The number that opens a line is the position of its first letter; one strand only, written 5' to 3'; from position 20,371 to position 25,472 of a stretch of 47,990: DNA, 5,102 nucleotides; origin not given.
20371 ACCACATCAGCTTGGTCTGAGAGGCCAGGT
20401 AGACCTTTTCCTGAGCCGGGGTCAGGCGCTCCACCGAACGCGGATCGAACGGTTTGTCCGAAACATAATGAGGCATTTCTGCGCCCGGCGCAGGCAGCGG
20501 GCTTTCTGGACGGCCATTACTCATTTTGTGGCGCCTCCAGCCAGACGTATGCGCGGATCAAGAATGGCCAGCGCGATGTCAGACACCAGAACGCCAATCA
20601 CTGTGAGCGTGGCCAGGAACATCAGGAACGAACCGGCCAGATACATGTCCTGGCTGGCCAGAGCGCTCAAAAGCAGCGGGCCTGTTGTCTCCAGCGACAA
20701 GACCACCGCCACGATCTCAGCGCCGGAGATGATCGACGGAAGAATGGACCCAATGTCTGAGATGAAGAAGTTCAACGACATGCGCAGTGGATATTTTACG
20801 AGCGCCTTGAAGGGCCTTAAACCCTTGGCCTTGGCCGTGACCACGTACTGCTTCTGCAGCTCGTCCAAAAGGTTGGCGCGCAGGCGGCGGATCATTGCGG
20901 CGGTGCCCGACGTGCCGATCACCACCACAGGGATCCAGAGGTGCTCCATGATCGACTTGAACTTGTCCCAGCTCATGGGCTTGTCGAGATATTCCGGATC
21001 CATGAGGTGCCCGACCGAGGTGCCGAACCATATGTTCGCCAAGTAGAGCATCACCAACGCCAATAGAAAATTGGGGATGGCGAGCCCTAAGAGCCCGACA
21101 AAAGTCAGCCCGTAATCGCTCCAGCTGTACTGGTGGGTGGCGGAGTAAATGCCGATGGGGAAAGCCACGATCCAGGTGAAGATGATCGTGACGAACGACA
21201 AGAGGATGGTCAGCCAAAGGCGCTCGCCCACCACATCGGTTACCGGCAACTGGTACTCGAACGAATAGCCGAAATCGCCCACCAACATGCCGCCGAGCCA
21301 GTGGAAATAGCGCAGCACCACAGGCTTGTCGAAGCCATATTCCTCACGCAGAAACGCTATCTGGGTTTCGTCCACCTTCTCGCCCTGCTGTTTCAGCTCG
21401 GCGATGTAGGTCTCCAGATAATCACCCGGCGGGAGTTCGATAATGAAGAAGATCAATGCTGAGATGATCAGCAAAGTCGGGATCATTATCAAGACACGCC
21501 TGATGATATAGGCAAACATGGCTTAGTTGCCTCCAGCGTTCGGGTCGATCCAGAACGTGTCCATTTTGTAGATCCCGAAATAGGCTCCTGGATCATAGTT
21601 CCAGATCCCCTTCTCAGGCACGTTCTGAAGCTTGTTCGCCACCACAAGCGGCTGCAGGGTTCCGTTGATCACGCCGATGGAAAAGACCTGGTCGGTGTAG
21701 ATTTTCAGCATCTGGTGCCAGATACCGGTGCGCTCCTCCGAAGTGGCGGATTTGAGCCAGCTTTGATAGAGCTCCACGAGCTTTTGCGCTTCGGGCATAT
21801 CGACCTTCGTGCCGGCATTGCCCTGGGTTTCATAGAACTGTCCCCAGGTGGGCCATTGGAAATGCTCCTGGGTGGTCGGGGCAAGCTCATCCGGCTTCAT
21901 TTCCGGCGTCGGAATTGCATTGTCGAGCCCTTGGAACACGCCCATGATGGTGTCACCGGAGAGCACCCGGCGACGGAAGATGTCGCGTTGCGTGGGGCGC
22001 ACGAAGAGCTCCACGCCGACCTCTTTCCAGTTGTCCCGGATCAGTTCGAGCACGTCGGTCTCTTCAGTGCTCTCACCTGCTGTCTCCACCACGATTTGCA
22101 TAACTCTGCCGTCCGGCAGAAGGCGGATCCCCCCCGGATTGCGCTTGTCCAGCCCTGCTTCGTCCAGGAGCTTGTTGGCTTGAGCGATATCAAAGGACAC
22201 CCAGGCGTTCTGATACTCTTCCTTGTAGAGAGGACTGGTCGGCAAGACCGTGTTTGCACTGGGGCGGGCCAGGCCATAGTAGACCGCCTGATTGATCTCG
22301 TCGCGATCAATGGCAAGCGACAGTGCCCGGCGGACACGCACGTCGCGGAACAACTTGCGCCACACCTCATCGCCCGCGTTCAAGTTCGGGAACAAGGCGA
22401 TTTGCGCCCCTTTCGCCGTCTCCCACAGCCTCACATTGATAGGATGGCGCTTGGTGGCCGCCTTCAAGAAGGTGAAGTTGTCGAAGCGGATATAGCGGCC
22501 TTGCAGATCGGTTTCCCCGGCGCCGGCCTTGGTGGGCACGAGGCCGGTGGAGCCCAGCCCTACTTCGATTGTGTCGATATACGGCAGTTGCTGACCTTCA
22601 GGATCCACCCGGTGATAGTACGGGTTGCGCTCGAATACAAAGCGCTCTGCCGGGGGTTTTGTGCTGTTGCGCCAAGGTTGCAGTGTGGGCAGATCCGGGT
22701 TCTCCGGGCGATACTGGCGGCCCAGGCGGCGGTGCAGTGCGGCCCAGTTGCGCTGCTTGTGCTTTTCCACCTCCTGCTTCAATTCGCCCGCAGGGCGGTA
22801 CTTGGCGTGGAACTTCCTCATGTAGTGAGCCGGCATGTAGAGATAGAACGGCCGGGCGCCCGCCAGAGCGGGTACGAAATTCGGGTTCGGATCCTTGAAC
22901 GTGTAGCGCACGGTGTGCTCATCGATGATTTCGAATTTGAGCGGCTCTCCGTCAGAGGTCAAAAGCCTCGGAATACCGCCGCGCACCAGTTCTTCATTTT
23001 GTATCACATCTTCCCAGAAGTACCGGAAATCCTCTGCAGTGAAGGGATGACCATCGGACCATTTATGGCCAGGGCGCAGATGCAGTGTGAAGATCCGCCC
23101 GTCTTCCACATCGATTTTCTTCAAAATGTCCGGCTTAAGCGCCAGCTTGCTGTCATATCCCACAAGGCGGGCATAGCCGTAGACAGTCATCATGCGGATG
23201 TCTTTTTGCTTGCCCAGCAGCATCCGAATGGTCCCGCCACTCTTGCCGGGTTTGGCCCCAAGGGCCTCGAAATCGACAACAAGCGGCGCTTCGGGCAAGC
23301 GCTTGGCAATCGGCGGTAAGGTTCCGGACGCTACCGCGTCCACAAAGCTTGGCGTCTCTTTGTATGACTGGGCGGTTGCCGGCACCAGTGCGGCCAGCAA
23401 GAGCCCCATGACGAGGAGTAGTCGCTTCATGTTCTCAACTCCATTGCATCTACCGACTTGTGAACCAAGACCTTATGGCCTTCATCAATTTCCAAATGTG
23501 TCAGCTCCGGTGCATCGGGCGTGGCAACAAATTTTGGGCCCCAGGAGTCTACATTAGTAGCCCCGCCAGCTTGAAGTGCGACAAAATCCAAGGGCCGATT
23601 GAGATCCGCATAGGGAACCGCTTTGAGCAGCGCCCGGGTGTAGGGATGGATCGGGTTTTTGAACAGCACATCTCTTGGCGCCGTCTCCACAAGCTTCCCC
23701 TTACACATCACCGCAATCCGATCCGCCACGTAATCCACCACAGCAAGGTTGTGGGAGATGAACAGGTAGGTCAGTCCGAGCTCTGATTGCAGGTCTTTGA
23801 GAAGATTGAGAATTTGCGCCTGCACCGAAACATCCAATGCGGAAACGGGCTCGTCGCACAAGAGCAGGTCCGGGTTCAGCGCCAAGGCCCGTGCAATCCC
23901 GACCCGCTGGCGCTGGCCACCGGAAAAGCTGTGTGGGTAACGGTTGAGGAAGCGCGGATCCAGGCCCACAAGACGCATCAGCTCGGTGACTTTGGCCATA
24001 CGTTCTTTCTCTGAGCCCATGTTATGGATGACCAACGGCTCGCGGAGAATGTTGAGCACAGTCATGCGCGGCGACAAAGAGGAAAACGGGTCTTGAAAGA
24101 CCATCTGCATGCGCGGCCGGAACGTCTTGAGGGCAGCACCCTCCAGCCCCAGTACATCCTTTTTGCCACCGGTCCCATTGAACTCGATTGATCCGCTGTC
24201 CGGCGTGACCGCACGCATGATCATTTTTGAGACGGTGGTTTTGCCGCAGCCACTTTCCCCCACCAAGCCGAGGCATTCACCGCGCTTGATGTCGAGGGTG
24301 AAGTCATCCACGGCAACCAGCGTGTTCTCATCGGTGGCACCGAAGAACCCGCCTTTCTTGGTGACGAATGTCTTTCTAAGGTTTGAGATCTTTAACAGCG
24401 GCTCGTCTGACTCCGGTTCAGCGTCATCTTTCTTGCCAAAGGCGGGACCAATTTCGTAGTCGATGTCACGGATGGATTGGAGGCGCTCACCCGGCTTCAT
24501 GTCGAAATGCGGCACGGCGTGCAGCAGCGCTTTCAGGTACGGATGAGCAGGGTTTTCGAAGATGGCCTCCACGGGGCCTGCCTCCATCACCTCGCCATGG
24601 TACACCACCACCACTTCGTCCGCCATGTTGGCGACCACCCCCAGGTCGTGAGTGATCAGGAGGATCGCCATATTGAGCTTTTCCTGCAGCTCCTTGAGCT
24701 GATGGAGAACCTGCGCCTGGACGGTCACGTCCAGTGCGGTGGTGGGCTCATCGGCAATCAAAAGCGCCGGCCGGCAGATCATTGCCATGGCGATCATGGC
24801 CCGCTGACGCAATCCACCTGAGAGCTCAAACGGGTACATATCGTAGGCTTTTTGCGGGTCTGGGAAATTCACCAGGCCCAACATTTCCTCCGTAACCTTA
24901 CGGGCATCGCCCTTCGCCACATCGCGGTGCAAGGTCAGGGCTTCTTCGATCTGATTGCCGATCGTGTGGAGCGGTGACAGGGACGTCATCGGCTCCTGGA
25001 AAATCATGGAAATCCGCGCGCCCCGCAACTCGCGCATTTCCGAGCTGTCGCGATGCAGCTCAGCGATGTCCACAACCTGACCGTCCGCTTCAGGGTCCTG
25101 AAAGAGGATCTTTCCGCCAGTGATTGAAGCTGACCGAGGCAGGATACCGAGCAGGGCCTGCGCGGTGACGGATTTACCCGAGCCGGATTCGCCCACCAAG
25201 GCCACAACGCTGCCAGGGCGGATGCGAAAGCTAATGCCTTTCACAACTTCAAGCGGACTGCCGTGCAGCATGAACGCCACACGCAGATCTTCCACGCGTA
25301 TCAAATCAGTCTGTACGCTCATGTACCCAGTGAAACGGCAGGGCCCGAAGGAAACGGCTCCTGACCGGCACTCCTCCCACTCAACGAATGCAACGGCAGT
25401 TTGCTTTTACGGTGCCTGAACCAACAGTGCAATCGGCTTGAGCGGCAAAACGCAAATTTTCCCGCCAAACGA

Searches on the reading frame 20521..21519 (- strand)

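Call 4: search_protein_families(library=pfam, proteins=[window:20521-21519:-], max_evalue=0.01)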
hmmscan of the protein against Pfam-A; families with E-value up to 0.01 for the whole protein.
window:20521-21519:- (332 aa): 2 families
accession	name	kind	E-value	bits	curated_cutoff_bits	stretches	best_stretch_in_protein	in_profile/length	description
PF00528.27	BPD_transp_1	-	1.3e-25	90.7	26.4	1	120-325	2-183/184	Binding-protein-dependent transport system inner membrane component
PF19300.4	BPD_transp_1_N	-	1.2e-10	42.1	23.8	1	1-107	1-113/114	Binding-prot-dependent transport system membrane comp, N-term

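Call 68: search_protein_families(library=ncbifam, proteins=[window:20521-21519:-], max_evalue=0.00001)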
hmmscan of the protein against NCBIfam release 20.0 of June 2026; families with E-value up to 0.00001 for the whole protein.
window:20521-21519:- (332 aa): 12 families
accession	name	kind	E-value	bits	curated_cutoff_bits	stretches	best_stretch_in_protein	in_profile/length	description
NF045472.1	Opp4B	equivalog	2.2e-70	237.5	450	1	1-325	1-319/319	oligopeptide ABC transporter permease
NF045470.1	Opp2B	equivalog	2.5e-56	191.1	350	1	8-325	1-300/300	nickel ABC transporter permease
NF045469.1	Opp1B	equivalog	9.1e-52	176.5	380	1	1-325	1-307/307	nickel/cobalt ABC transporter permease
TIGR02789.1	nickel_nikB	equivalog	3.7e-50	171.1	447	1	1-330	1-312/314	nickel ABC transporter permease subunit NikB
NF045471.1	Opp3B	equivalog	3.9e-50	171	480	1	1-329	1-307/308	oligopeptide ABC transporter permease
NF007677.0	PRK10352.1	equivalog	4.3e-42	144.3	433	1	1-330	1-312/314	nickel ABC transporter permease subunit NikB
NF011661.0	PRK15081.1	equivalog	5.2e-39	134.5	463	1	1-326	1-305/306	glutathione ABC transporter permease GsiC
NF007008.0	PRK09471.1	equivalog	5.8e-36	124.5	388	1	1-325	1-305/306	oligopeptide ABC transporter permease OppB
NF011712.0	PRK15133.1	subfamily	1.6e-35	122.7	445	1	48-326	80-361/364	microcin C ABC transporter permease YejB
NF008161.0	PRK10914.1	equivalog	4.2e-34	118.2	590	1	1-325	1-336/339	dipeptide ABC transporter permease DppB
NF043081.1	MMSYN1_0165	equivalog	3.7e-22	78.8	350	1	72-327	148-387/388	oligopeptide ABC transporter permease OppB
NF011690.0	PRK15110.1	equivalog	1.4e-18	67.5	432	1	70-322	43-311/321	putrescine export ABC transporter permease SapB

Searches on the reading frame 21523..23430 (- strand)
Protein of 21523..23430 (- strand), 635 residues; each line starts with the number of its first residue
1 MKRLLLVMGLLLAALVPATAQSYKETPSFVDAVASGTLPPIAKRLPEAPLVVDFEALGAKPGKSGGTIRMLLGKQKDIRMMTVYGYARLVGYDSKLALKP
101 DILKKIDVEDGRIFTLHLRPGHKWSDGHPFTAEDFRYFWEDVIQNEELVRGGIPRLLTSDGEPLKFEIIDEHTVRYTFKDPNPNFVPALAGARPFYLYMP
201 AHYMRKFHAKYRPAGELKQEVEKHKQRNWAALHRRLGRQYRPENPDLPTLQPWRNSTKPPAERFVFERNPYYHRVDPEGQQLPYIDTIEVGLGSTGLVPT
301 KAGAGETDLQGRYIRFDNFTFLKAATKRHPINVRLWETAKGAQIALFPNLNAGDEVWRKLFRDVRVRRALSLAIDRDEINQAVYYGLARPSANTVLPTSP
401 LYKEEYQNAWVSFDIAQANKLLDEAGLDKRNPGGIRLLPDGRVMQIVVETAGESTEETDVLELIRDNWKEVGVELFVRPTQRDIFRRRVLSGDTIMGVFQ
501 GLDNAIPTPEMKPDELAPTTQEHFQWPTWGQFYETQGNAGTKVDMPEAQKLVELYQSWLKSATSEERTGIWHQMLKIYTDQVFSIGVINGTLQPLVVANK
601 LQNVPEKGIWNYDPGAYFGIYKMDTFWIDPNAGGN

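Call 4: search_protein_families(library=pfam, proteins=[window:21523-23430:-], max_evalue=0.01)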
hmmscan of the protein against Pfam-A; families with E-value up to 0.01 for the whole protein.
window:21523-23430:- (635 aa): 1 family
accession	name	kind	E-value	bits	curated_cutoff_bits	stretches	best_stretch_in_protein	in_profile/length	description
PF00496.27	SBP_bac_5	-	1.4e-58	199.2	32.4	1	98-505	2-350/368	Bacterial extracellular solute-binding proteins, family 5 Middle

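Call 68: search_protein_families(library=ncbifam, proteins=[window:21523-23430:-], max_evalue=0.00001)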
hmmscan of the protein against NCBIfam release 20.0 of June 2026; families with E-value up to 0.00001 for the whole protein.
window:21523-23430:- (635 aa): 9 families
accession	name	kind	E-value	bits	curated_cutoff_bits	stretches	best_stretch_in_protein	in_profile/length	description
NF045467.1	Opp4A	equivalog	4.9e-25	87.8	650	2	359-501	312-457/556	oligopeptide ABC transporter substrate-binding protein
TIGR02294.1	nickel_nikA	equivalog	8.6e-24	83.9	393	2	358-494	260-393/501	nickel ABC transporter substrate-binding protein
TIGR04028.1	SBP_KPN_01854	hypoth_equivalog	9.3e-24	83.8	468.5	1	359-481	265-383/509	TIGR04028 family ABC transporter substrate-binding protein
NF047575.1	opine_bind_CntA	exception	5.5e-19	68.1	800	2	362-493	297-425/535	staphylopine-dependent metal ABC transporter substrate-binding lipoprotein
NF043070.1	DppA_dipep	equivalog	1.2e-13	50.5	1005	1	355-474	298-406/535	dipeptide ABC transporter periplasmic-binding protein DppA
NF011684.0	PRK15104.1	equivalog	1.6e-13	50.2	947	1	94-144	78-128/543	oligopeptide ABC transporter substrate-binding protein OppA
NF007287.0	PRK09755.1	equivalog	3.1e-12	46.1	1098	0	92-143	70-122/535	ABC transporter substrate-binding protein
NF011942.0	PRK15413.1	equivalog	9.9e-12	44.3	594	1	356-427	275-343/512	glutathione ABC transporter substrate-binding protein GsiB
NF045468.1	Opp5A_nikA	equivalog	3.2e-11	42.4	600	1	359-477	253-365/488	nickel ABC transporter substrate-binding protein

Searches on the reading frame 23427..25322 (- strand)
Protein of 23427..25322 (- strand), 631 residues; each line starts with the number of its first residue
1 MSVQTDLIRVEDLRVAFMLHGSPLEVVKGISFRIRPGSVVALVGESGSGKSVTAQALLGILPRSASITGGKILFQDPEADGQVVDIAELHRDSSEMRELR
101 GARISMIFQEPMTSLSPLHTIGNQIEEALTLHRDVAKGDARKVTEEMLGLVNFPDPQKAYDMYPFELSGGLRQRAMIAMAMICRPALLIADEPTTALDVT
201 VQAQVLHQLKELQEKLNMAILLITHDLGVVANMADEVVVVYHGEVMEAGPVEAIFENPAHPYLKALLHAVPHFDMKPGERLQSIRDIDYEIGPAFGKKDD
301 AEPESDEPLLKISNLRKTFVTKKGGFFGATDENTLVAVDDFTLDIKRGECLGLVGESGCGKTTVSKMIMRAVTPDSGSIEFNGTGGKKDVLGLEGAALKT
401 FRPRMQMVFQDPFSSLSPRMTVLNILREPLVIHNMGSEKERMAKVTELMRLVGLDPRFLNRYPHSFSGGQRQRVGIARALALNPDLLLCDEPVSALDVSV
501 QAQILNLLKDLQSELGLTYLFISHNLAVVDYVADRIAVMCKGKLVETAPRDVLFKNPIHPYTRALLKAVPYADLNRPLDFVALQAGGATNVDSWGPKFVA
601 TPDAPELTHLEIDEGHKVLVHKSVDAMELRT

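Call 4: search_protein_families(library=pfam, proteins=[window:23427-25322:-], max_evalue=0.01)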
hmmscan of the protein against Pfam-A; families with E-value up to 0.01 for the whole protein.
window:23427-25322:- (631 aa): 29 families (the best 25 are shown)
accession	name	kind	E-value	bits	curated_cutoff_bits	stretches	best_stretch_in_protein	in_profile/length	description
PF00005.33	ABC_tran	-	2.2e-60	203.6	25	2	339-493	2-136/137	ABC transporter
PF08352.17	oligo_HPY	-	2.5e-17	63.5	27.1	2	545-575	1-31/65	Oligopeptide/dipeptide transporter, C-terminal region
PF13304.12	AAA_21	-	1.7e-11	45.1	27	1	461-530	233-304/304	AAA domain, putative AbiEii toxin, Type IV TA system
PF02463.25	SMC_N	-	1.5e-08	34.8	40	1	38-242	25-213/220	RecF/RecN/SMC N terminal domain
PF13401.12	AAA_22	-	3.2e-08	34.4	27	1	38-99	6-50/130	AAA domain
PF13481.12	AAA_25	-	6.2e-07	29.7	27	0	345-431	30-116/195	AAA domain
PF13191.12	AAA_16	-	8.2e-07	30.1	32.6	0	36-64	24-51/167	AAA ATPase domain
PF13555.12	AAA_29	-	5.4e-06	26.5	27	0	341-384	15-57/61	P-loop containing region of AAA domain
PF05621.17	TniB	-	1.4e-05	25.1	22.4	0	179-231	114-168/189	Bacterial TniB protein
PF20720.3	nSTAND3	-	4.8e-05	23.5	27.2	0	349-372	18-41/155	Novel STAND NTPase 3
PF02367.23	TsaE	-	0.00028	21.3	26.6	0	338-373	11-46/128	Threonylcarbamoyl adenosine biosynthesis protein TsaE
PF00910.28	RNA_helicase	-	0.0003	21.7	21.5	0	353-376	3-26/105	RNA helicase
PF00158.32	Sigma54_activat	-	0.00036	20.7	20.2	0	38-58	23-43/168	Sigma-54 interaction domain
PF07728.20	AAA_5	-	0.00067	20.1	22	0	353-373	4-24/139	AAA domain (dynein-related subfamily)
PF12775.13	AAA_7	-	0.001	19.1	25.8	0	38-63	34-59/181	P-loop containing dynein motor region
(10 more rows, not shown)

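Call 68: search_protein_families(library=ncbifam, proteins=[window:23427-25322:-], max_evalue=0.00001)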
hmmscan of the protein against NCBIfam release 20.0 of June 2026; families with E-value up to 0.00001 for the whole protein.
window:23427-25322:- (631 aa): 189 families (the best 25 are shown)
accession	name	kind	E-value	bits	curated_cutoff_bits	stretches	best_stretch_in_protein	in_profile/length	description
NF007613.0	PRK10261.1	equivalog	2.6e-179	597.6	1077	1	5-576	10-574/623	glutathione ABC transporter ATP-binding protein GsiA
NF008453.0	PRK11308.1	subfamily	3.3e-155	516.4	408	2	303-573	6-269/334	dipeptide ABC transporter ATP-binding protein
NF011713.0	PRK15134.1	equivalog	2.4e-154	514.9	834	3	5-277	3-267/529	microcin C ABC transporter ATP-binding protein YejF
NF011659.0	PRK15079.1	equivalog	2.8e-145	483.2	540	2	305-574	7-273/334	murein tripeptide/oligopeptide ABC transporter ATP binding protein OppF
NF043079.1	MMSYN1_0167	equivalog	1.9e-144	482.5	740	3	86-284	290-487/561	oligopeptide ABC transporter ATP-binding protein OppD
NF007010.1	PRK09473.1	subfamily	2e-141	470.3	575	2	7-284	1-267/318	oligopeptide ABC transporter ATP-binding protein OppD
NF008246.0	PRK11022.1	equivalog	9.5e-138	458.7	541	2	7-285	3-271/326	dipeptide ABC transporter ATP-binding protein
NF043071.1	DppF_dipep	equivalog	4e-135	450.5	660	2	304-572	8-269/331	dipeptide ABC transporter ATP-binding subunit DppF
TIGR02770.1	nickel_nikD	equivalog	2.7e-134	445.7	318.7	2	26-269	1-228/230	nickel import ATP-binding protein NikD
NF043078.1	MMSYN1_0168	equivalog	3.6e-134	448.8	800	4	443-573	471-601/649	oligopeptide ABC transporter ATP-binding protein OppF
NF047576.1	opine_ATP_CntF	equivalog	9.1e-121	402.1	385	2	8-269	3-252/264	staphylopine uptake ABC transporter ATP-binding protein CntF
NF047578.1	opine_ATP_CntD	equivalog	7.6e-120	399.1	380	2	8-269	3-252/266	staphylopine uptake ABC transporter ATP-binding protein CntD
TIGR02769.1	nickel_nikE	equivalog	5.8e-113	376.8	332.55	2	309-569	2-253/265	nickel import ATP-binding protein NikE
NF007739.0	PRK10419.1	subfamily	5e-108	360.7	354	2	309-569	3-254/268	nickel ABC transporter ATP-binding protein NikE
TIGR01186.1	proV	subfamily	1.6e-89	300.5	326.6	2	336-569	7-233/363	betaine/proline/choline family ABC transporter ATP-binding protein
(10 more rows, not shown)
